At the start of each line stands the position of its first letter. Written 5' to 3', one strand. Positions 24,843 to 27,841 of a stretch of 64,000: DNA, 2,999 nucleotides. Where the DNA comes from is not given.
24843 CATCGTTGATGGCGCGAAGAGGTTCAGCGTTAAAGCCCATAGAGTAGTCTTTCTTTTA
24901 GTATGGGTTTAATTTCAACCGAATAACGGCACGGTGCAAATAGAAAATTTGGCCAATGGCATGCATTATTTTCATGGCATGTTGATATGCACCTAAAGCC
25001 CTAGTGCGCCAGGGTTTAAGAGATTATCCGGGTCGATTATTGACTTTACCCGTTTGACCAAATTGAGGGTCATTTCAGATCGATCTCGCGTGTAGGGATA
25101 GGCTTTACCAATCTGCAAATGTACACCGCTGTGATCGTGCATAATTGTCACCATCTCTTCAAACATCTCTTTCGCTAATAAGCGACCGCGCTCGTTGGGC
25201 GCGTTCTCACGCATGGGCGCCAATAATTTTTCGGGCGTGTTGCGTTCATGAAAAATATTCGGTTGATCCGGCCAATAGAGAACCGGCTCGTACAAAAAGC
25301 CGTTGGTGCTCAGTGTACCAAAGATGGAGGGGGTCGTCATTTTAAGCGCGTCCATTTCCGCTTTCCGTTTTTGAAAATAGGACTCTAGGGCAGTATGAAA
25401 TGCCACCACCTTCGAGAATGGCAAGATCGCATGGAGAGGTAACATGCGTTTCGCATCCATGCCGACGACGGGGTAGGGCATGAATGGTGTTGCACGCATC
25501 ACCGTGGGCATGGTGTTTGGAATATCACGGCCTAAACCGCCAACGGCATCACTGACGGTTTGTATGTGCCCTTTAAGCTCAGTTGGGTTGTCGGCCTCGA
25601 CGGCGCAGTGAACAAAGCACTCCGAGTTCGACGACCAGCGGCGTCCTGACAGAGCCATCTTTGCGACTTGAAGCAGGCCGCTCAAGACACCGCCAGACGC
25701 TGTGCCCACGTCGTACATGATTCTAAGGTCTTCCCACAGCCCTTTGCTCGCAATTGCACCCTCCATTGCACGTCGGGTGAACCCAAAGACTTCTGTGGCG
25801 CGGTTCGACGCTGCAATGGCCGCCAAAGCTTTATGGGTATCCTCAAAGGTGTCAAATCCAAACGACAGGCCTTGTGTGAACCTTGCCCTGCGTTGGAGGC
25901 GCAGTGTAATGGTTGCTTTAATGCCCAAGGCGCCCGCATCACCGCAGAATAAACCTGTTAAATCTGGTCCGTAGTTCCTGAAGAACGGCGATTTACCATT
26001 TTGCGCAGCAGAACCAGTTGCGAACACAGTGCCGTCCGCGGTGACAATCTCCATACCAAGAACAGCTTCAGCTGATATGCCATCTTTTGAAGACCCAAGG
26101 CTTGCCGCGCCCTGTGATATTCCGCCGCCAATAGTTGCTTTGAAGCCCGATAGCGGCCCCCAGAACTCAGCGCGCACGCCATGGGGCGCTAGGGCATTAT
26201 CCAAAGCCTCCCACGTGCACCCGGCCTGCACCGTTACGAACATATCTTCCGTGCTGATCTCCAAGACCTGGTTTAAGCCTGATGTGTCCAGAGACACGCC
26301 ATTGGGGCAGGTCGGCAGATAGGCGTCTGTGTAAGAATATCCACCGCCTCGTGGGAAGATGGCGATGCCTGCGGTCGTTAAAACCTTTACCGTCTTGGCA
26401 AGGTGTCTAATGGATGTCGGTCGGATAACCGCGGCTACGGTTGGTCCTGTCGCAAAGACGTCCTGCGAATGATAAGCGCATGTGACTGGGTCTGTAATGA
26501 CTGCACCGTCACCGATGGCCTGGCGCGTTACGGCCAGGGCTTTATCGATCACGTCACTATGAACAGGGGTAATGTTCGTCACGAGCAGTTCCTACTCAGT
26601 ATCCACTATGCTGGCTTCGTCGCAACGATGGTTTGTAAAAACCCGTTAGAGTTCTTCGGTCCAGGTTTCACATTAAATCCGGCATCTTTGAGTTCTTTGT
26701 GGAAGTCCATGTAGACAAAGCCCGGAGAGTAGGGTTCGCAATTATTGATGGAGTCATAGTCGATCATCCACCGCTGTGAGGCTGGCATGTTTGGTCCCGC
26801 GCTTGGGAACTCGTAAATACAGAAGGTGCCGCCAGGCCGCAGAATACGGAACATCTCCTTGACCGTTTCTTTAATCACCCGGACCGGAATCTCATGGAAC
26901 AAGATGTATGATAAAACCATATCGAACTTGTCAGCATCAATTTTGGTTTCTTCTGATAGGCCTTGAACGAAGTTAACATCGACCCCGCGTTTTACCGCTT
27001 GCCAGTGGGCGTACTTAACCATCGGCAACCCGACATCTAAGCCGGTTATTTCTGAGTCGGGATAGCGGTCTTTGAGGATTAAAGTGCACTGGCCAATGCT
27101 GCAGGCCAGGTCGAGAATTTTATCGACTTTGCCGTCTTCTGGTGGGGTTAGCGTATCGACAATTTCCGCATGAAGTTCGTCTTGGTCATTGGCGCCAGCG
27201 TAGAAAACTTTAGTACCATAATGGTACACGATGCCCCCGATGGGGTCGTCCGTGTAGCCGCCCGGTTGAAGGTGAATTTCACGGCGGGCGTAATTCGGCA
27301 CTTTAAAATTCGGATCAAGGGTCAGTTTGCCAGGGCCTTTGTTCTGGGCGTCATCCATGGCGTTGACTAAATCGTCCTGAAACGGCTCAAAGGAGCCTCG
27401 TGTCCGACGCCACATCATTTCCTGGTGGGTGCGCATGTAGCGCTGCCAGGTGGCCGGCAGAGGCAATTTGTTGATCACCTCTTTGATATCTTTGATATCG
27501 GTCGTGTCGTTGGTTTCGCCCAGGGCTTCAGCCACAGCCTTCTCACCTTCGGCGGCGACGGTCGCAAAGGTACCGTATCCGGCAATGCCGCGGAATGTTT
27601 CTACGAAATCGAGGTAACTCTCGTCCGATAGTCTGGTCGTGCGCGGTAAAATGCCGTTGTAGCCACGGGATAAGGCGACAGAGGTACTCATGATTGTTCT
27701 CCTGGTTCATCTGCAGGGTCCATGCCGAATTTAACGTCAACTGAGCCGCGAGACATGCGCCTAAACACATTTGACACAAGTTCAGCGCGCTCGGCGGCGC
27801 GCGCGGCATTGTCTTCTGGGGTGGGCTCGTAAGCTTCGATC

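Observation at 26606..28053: Recurrent cassette: atypical SAM-methyltransferase plus ~115-aa protein of unknown family, present twice with swapped gene order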

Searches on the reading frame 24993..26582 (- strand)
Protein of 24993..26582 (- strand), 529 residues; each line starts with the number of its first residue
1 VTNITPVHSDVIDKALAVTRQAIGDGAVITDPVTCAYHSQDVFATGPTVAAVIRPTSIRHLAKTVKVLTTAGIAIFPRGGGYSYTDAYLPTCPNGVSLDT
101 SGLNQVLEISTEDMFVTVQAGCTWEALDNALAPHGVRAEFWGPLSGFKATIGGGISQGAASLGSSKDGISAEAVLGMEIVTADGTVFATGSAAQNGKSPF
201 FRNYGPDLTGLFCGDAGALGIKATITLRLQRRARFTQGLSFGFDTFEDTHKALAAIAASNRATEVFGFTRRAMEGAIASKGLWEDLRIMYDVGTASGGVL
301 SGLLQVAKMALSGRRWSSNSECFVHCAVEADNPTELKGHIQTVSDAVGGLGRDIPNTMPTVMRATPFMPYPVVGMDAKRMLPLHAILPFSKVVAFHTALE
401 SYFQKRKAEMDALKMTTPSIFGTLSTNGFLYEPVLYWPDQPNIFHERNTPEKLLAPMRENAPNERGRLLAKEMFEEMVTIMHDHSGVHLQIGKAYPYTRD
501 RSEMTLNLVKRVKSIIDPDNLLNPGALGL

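Call 68: search_solved_structures(query=window:24993-26582:-, max_evalue=0.001)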
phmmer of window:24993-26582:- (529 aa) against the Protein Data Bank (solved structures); distinct sequences matched with E-value up to 0.001: 78 (the best 60 are shown).
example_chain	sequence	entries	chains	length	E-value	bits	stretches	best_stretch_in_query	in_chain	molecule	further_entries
9qgz_A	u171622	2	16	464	1.2e-22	83.5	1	21-261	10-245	Glycolate oxidase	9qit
8jdb_A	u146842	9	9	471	5.5e-17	64.8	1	42-245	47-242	Probable D-lactate dehydrogenase, mitochondrial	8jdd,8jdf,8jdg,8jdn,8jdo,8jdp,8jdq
8jdc_A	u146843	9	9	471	5.5e-17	64.8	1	42-245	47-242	Probable D-lactate dehydrogenase, mitochondrial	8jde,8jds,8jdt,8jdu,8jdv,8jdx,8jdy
3pm9_A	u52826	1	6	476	6.1e-17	64.7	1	19-262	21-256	Putative oxidoreductase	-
7qh2_C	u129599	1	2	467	7e-14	54.6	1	51-261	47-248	Lactate dehydrogenase (NAD(+),ferredoxin) subunit LctD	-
6lpn_A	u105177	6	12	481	1.6e-13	53.3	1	17-238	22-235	D-2-hydroxyglutarate dehydrogenase, mitochondrial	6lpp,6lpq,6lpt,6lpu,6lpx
4bca_A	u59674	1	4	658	3.3e-11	45.8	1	52-258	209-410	ALKYLDIHYDROXYACETONEPHOSPHATE SYNTHASE, PEROXISOMAL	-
4bby_A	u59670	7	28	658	3.3e-11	45.8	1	52-258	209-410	ALKYLDIHYDROXYACETONEPHOSPHATE SYNTHASE, PEROXISOMAL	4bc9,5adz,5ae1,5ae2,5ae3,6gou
4bc7_A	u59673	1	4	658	3.3e-11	45.7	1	52-258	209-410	ALKYLDIHYDROXYACETONEPHOSPHATE SYNTHASE, PEROXISOMAL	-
8s7t_A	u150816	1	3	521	6.2e-11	44.8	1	48-215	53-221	Oxidoreductase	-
8s7r_A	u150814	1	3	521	6.3e-11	44.8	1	48-215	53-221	Oxidoreductase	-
8s7s_A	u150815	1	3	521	8.6e-11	44.4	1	48-215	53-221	Oxidoreductase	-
8s7p_A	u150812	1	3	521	1.2e-10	43.9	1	48-215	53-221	Oxidoreductase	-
8s7n_A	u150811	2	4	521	1.6e-10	43.5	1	48-215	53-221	Oxidoreductase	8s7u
8s7q_A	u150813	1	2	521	1.6e-10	43.5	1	48-215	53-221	Oxidoreductase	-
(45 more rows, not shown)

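Call 69: search_protein_families(library=ncbifam, proteins=[window:24993-26582:-], max_evalue=0.00001)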
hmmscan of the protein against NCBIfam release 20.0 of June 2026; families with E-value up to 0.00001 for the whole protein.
window:24993-26582:- (529 aa): 7 families
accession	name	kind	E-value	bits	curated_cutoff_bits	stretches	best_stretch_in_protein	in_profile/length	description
TIGR00387.1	glcD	equivalog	6.2e-30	104.3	567.9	1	52-259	1-200/413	glycolate oxidase subunit GlcD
NF008408.0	PRK11230.1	equivalog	6.8e-21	74.3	897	1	48-259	55-257/499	glycolate oxidase subunit GlcD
NF049975.1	2HglutDHaseYdiJ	equivalog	9.5e-16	56.7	1350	1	51-194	54-197/1018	D-2-hydroxyglutarate dehydrogenase YdiJ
NF053785.1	DcplphribOxDprE1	equivalog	7.8e-14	51.7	500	1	45-196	11-157/449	decaprenylphosphoryl-beta-D-ribose oxidase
NF008439.0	PRK11282.1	equivalog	1.9e-13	50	284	1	59-246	9-187/358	glycolate oxidase subunit GlcE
TIGR01678.1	FAD_lactone_ox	subfamily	3.8e-08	32.7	396.8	1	52-190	18-150/438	sugar 1,4-lactone oxidase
TIGR01679.1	bact_FAD_ox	subfamily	8.3e-08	31.5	292.25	1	50-266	13-207/419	FAD-linked oxidoreductase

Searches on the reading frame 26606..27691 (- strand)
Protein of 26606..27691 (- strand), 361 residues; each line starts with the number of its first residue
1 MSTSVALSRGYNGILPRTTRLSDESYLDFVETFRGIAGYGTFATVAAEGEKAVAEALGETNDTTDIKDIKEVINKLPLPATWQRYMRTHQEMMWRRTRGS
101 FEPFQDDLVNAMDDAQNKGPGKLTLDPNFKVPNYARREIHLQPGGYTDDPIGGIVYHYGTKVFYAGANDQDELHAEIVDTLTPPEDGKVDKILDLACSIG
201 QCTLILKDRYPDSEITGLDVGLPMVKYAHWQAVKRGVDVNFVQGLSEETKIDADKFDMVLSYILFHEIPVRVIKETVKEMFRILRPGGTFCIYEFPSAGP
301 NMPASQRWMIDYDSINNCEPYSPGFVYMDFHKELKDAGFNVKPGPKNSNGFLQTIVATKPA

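Call 9: search_protein_families(library=pfam, proteins=[window:26606-27691:-], max_evalue=1)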
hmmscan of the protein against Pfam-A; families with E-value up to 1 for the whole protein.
window:26606-27691:- (361 aa): 10 families
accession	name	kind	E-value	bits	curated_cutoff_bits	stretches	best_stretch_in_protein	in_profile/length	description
PF13649.12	Methyltransf_25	-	6.7e-18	65.6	27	1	192-288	1-97/97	Methyltransferase domain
PF08241.18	Methyltransf_11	-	1.3e-14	55.1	21.2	1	193-292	1-95/95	Methyltransferase domain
PF13847.12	Methyltransf_31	-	2.8e-11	43.7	27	1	190-296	5-113/145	Methyltransferase domain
PF01209.24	Ubie_methyltran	-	1.9e-10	40.9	20.1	1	187-296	48-155/233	ubiE/COQ5 methyltransferase family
PF08242.18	Methyltransf_12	-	4.2e-10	40.7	30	1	193-290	1-98/98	Methyltransferase domain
PF05175.20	MTS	-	4.5e-06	26.9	23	1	188-292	31-138/170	Methyltransferase small domain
PF13489.12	Methyltransf_23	-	9.1e-06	25.9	27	1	176-341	11-161/164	Methyltransferase domain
PF20922.3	Anamorsin_N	-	0.0011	19.1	27.1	1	249-295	45-90/163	Anamorsin, N-terminal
PF01728.25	FtsJ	-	0.015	15.7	24.1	1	189-296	22-141/181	FtsJ-like methyltransferase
PF03848.20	TehB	-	0.062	13.2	20.4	1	163-292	8-132/193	Tellurite resistance protein TehB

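Call 12: search_protein_families(library=ncbifam, proteins=[window:26606-27691:-], max_evalue=1)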
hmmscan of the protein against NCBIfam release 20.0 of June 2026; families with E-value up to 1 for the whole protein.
window:26606-27691:- (361 aa): 39 families (the best 25 are shown)
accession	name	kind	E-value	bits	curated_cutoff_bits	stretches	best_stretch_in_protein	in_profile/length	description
NF043040.1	corrin_prot_MT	hypoth_equivalog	1.6e-11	44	180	1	166-293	23-148/216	corrinoid protein-associated methyltransferase CpaM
NF038261.1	rhodoquin_RquA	equivalog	8.9e-11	41.9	175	1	173-357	39-216/218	rhodoquinone biosynthesis methyltransferase RquA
TIGR01934.1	MenG_MenH_UbiE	subfamily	1.2e-10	41.1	158.35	1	188-297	39-146/223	ubiquinone/menaquinone biosynthesis methyltransferase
NF001244.0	PRK00216.1-5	equivalog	3.2e-10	39.7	216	1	189-297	49-158/236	bifunctional demethylmenaquinone methyltransferase/2-methoxy-6-polyprenyl-1,4-benzoquinol methylase UbiE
NF001242.0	PRK00216.1-3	equivalog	9.4e-10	38.3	351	1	176-296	59-179/258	bifunctional demethylmenaquinone methyltransferase/2-methoxy-6-polyprenyl-1,4-benzoquinol methylase UbiE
TIGR02072.1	BioC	equivalog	8.6e-09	35.5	184.95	1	167-292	13-132/244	malonyl-ACP O-methyltransferase BioC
NF041537.1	ArsM_AhpD_UU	exception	1.3e-08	34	510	1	190-340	78-223/345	arsenite methyltransferase/AhpD domain selenoprotein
NF008823.0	PRK11873.1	subfamily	6.6e-08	32.4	263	1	190-296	79-185/272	arsenite methyltransferase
NF010703.0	PRK14103.1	equivalog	1.9e-07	30.8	320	1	185-291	26-123/256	trans-aconitate 2-methyltransferase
NF041536.1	ArsM_DUF2284_UU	exception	2.3e-07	29.5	575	1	190-294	78-182/459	arsenite methyltransferase/DUF2284 domain selenoprotein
NF052510.1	methyltran_MpqE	exception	2.9e-07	30.1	335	1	188-297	46-156/234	methyl-plastoquinone biosynthesis methyltransferase MpqE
NF001243.0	PRK00216.1-4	equivalog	1.4e-06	27.8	235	1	189-306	48-163/237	demethylmenaquinone methyltransferase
NF007610.0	PRK10258.1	equivalog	2.1e-06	27.3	342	1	185-290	39-136/251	malonyl-ACP O-methyltransferase BioC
NF045667.1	MTase_DVU1556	equivalog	3.6e-06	26.6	155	1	190-301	24-128/213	DVU_1556 family methyltransferase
TIGR02752.1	MenG_heptapren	equivalog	5.1e-06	26.2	419.85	1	189-303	46-158/231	demethylmenaquinone methyltransferase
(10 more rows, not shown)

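Call 13: search_solved_structures(query=window:26606-27691:-, max_evalue=0.01)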
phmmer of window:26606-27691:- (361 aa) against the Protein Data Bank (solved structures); distinct sequences matched with E-value up to 0.01: 37.
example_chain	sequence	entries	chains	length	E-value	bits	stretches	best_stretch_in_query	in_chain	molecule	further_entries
1ve3_A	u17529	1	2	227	2.4e-10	43.2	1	164-293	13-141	hypothetical protein PH0226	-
3mgg_A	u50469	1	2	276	4.7e-10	42.2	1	179-297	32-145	Methyltransferase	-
3bus_A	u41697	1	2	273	5.2e-09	38.8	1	175-302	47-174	Methyltransferase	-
5m58_A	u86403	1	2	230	1.2e-08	37.6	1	169-295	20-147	C-methyltransferase CouO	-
5mgz_A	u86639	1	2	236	2.6e-08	36.5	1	167-296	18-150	8-demethylnovobiocic acid C(8)-methyltransferase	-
8gdu_A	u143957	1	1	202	7.1e-08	35.1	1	189-300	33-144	Methyltransferase domain-containing protein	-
1wzn_A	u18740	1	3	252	1.1e-07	34.4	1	187-296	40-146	SAM-dependent methyltransferase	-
6uak_A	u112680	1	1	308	3.2e-07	32.9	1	191-291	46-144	SAM dependent methyltransferase LahSB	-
6mro_A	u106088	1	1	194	5.1e-07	32.2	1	189-300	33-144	methyl transferase from Methanosarcina acetivorans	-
7bgg_A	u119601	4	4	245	1.3e-05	27.6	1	191-299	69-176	heterocyclic toxin methyltransferase (Rv0560c) | 2-heptyl-1-hydroxyquinolin-4(1H)-one methyltransferase | Uncharacterized protein Rv0560c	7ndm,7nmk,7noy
9sm3_A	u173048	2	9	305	1.3e-05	27.6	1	188-340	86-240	Methyltransferase domain protein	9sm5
3dtn_A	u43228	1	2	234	1.9e-05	27.1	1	189-291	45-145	Putative Methyltransferase MM_2633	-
9sm0_A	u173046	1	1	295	3.6e-05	26.2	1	183-293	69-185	Methyltransferase domain-containing protein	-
1xxl_A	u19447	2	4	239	5.1e-05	25.6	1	190-295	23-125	YcgJ protein | ycgJ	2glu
8zc8_A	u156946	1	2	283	0.00016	24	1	187-322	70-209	MitM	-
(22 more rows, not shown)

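Call 86: search_protein_families(library=padloc, proteins=[window:26606-27691:-], max_evalue=0.01)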
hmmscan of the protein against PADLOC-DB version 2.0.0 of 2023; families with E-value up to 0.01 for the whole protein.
window:26606-27691:- (361 aa): 1 family
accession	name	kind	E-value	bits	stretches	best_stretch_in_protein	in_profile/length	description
PDLC04134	mad2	-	5e-14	50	1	169-298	275-400/492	mads_2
